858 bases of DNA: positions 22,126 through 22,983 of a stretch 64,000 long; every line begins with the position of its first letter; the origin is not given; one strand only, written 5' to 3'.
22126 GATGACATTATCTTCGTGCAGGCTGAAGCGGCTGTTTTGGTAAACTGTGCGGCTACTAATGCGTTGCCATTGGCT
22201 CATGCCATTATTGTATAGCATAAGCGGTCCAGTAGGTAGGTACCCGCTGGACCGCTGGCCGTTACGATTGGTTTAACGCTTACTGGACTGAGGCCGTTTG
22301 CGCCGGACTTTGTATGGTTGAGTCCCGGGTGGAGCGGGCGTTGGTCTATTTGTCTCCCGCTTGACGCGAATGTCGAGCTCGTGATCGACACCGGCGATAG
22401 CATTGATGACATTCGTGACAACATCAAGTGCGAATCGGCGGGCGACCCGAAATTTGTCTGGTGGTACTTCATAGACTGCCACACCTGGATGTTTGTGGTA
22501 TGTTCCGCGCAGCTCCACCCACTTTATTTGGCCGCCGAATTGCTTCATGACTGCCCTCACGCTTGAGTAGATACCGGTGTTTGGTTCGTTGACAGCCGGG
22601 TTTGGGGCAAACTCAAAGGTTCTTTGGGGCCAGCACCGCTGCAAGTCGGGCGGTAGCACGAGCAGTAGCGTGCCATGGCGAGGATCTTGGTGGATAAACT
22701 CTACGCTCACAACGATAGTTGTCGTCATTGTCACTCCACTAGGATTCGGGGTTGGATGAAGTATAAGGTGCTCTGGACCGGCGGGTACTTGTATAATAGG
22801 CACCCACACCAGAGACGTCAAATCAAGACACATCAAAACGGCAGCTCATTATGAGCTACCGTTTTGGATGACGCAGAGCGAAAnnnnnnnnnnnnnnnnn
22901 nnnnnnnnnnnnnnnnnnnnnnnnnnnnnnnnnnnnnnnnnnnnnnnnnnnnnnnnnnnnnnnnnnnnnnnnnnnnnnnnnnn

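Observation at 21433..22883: fusA and tuf are uncoupled: a terminator after fusA, then a hyp151-Nudix two-gene module under a near-consensus promoter, then a separate tuf promoter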

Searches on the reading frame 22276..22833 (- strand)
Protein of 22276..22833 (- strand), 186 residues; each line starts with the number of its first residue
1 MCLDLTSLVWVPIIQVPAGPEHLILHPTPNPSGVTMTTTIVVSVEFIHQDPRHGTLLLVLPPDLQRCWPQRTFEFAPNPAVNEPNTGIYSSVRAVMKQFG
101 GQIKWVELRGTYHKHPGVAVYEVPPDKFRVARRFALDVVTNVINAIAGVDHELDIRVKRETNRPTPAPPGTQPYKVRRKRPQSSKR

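Call 5: search_protein_families(library=pfam, proteins=[window:22276-22728:-], max_evalue=0.1)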
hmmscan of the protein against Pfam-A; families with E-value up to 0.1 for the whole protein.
window:22276-22728:- (151 aa): 0 families

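Call 7: find_homologous_proteins(query=window:22276-22728:-)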
Query window:22276-22728:- (151 aa): 1 proteins with E <= 0.001 among 83 candidates.
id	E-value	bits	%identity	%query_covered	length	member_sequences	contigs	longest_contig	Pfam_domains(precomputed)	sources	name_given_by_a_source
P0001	1.6e-58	215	98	64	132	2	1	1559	-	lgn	-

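Call 9: find_related_loci(query=window:22276-22728:-, collection=genome_contigs, flank=10000)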
Query window:22276-22728:- (151 aa) in genome_contigs; peptide patterns used: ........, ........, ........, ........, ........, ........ (x = any residue, [..] = any of these).
103 stretches matched a pattern, but none encodes a relative of the query by tblastn (E <= 1e-3).

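Call 10: find_encoding_contigs(protein=window:22276-22728:-, flank=10000)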
Protein window:22276-22728:- (151 aa): no gene with exactly this product is on record in the collection.

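Call 17: search_protein_representatives(protein=window:22276-22728:-)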
Query: 151 residues. Proteins with E-value up to 0.001 (for the whole library): 3; up to 1e-10: 3; up to 1e-30: 2. The best 3 are listed.
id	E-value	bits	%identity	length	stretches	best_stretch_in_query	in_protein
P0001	5.2e-59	214.5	98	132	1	1-97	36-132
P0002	9.2e-40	152.0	50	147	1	1-145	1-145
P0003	3.7e-18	81.9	35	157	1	5-140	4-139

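Call 19: find_encoding_contigs(protein=P0002, flank=10000)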
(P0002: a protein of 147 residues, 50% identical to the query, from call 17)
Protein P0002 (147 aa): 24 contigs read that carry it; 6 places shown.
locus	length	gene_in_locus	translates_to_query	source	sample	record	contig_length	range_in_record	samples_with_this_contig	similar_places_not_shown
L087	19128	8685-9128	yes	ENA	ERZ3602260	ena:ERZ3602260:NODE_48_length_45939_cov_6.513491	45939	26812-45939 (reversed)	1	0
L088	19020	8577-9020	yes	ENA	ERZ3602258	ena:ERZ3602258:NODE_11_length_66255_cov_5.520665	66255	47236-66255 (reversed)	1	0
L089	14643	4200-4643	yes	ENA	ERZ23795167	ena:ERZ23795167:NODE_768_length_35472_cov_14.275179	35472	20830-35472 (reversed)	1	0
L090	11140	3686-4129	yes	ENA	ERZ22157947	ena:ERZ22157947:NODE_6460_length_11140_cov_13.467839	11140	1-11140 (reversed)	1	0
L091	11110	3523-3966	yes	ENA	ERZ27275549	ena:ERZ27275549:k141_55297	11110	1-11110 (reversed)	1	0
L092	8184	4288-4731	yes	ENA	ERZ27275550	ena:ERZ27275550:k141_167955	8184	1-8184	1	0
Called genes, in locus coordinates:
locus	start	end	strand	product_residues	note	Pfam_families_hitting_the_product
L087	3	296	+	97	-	?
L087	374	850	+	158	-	PF00177:Ribosomal_S7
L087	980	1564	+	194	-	-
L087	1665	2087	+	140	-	PF03479:PCC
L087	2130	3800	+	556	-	PF00005:ABC_tran, PF02463:SMC_N (faint), PF13304:AAA_21 (faint), PF12848:ABC_tran_Xtn (weak), PF00005:ABC_tran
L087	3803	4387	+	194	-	PF00293:NUDIX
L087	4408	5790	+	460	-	PF01225:Mur_ligase, PF08245:Mur_ligase_M, PF02875:Mur_ligase_C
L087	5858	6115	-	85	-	-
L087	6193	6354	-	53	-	-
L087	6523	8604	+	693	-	PF00009:GTP_EFTU, PF03144:GTP_EFTU_D2, PF22042:EF-G_D2, PF14492:EFG_III, PF16658:RF3_C, PF03764:EFG_IV, PF00679:EFG_C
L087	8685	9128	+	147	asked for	-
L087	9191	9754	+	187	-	PF28549:NDPSase_N, PF00293:NUDIX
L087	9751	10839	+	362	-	-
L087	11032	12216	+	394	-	PF00009:GTP_EFTU, PF03144:GTP_EFTU_D2, PF03143:GTP_EFTU_D3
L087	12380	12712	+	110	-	PF00338:Ribosomal_S10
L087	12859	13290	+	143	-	PF00075:RNase_H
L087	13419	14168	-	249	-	-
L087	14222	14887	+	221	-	-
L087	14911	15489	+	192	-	-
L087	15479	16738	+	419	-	PF05496:RuvB_N, PF07728:AAA_5 (weak), PF13401:AAA_22 (faint), PF00004:AAA, PF16193:AAA_assoc_2, PF12002:MgsA_C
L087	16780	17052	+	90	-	-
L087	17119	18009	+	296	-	PF00535:Glycos_transf_2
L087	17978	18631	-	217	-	PF01522:Polysacc_deac_1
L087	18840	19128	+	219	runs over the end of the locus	PF00297:Ribosomal_L3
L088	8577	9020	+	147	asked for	-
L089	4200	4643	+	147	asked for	-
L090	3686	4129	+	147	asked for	-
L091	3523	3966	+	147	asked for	-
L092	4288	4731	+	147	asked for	-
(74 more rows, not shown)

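Call 20: find_encoding_contigs(protein=P0003, flank=10000)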
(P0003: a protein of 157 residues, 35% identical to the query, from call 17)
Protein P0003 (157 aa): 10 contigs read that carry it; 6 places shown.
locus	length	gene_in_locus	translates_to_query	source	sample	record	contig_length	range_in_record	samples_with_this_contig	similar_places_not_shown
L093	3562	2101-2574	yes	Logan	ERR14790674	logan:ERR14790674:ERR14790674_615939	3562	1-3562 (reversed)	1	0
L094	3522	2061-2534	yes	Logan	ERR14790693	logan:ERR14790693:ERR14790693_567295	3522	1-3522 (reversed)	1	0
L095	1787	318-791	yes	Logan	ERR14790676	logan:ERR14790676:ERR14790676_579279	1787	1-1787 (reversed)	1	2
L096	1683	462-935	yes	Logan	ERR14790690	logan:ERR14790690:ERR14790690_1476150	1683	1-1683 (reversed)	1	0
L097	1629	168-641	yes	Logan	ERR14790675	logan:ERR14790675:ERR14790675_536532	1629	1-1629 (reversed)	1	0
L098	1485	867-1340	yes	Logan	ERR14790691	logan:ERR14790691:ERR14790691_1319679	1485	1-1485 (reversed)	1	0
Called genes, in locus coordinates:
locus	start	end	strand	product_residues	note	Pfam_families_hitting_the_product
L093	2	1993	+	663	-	?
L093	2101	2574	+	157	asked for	-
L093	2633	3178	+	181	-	PF28549:NDPSase_N, PF00293:NUDIX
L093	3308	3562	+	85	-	?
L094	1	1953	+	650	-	?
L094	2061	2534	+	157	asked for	-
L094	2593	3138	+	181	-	PF28549:NDPSase_N, PF00293:NUDIX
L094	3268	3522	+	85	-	?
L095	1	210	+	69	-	?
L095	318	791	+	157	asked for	-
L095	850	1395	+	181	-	PF28549:NDPSase_N, PF00293:NUDIX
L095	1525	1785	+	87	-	?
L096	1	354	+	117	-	?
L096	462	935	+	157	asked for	-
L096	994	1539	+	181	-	PF28549:NDPSase_N, PF00293:NUDIX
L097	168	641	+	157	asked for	-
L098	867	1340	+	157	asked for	-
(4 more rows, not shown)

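Call 24: find_related_loci(query=A1, collection=metagenome_contigs, flank=6000)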
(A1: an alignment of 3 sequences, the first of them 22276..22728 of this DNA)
Query A1 (151 aa) in metagenome_contigs; peptide patterns used: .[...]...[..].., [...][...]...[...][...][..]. (x = any residue, [..] = any of these).
87 stretches matched a pattern; 1 encode a relative of the query (tblastn E <= 1e-3); 1 distinct loci.
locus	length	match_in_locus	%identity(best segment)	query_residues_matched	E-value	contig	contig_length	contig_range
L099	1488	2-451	100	2-151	2e-109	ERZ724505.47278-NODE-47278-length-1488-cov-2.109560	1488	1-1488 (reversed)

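Call 25: search_protein_families(library=ncbifam, proteins=[window:22276-22728:-], max_evalue=0.01)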
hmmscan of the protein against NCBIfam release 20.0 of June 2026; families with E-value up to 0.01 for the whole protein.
window:22276-22728:- (151 aa): 0 families

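Call 27: predict_structure(alignment_id=A1)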
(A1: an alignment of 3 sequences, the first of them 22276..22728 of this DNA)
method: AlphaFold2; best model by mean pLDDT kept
length: 151 residues; sequences in the alignment: 3
mean_pLDDT: 40.2   pTM: 0.32
mean pLDDT of the five models: 40.2, 37.8, 37.1, 37.0, 35.6
residues with pLDDT >= 90: 0; 70-90: 0; 50-70: 22; < 50: 129
segments of 3 or more residues with pLDDT < 50: 1-92, 113-143, 149-151
pLDDT, mean of each block of 10 residues (from residue 1): 39 33 38 34 32 38 33 29 39 50 54 46 42 44 51 42
secondary structure, 60 per line:
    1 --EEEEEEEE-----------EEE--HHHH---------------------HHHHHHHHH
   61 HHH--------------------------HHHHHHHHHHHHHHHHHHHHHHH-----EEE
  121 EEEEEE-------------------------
elements in order: E3-10 E22-24 H27-30 H52-63 H90-112 E118-126

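Call 46: search_solved_structures(query=A1, max_evalue=10, show_alignments=2)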
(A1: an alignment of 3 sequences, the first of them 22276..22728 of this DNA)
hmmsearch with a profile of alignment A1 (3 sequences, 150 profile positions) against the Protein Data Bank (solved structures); distinct sequences matched with E-value up to 10: 1.
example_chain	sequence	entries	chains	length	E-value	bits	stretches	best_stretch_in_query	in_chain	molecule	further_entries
5cw9_A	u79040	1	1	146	0.0045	19.7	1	73-139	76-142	De novo designed ferredoxin-ferredoxin domain insertion protein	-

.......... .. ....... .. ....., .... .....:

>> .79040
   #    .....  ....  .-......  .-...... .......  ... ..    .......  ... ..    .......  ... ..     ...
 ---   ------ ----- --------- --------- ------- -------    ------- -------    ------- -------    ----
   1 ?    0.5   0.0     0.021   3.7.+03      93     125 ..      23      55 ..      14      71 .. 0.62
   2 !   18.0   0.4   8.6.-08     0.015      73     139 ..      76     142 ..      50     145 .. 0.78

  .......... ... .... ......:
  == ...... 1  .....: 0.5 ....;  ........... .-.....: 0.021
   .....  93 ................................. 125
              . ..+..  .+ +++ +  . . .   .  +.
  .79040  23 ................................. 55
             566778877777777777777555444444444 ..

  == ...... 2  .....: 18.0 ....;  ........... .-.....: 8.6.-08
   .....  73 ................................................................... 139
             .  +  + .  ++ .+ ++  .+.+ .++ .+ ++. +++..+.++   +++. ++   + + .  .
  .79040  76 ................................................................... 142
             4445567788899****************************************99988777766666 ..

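Call 47: search_protein_families(library=pfam, alignment_id=A1, max_evalue=10)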
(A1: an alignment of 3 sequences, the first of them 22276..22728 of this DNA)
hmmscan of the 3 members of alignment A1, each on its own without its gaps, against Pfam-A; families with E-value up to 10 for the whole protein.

A. member 1, window:22276-22728:- (151 aa): 0 families

B. families by the number of members that match (of 3 scanned): 1 family
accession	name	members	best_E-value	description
PF23050.1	KH_N4BP1_1st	1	0.22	N4BP1, first type I KH-domain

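Call 48: search_protein_families(library=phrogs, alignment_id=A1, max_evalue=1)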
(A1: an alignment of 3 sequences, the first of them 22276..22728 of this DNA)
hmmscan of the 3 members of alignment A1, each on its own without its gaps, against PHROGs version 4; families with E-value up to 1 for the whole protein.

A. member 1, window:22276-22728:- (151 aa): 0 families

B. families by the number of members that match (of 3 scanned): 2 families
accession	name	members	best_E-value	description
phrog_33241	-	1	0.25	-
phrog_11064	-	1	0.28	-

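Call 49: search_protein_families(library=padloc, alignment_id=A1, max_evalue=1)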
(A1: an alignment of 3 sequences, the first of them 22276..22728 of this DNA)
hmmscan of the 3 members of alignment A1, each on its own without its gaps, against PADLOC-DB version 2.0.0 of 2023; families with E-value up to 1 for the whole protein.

A. member 1, window:22276-22728:- (151 aa): 1 family
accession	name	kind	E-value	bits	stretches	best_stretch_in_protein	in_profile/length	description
PDLC02432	pPIWI_RE_Z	-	0.013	13.6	1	40-148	42-147/167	-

B. families by the number of members that match (of 3 scanned): 1 family
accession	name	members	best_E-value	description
PDLC02432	pPIWI_RE_Z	1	0.013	-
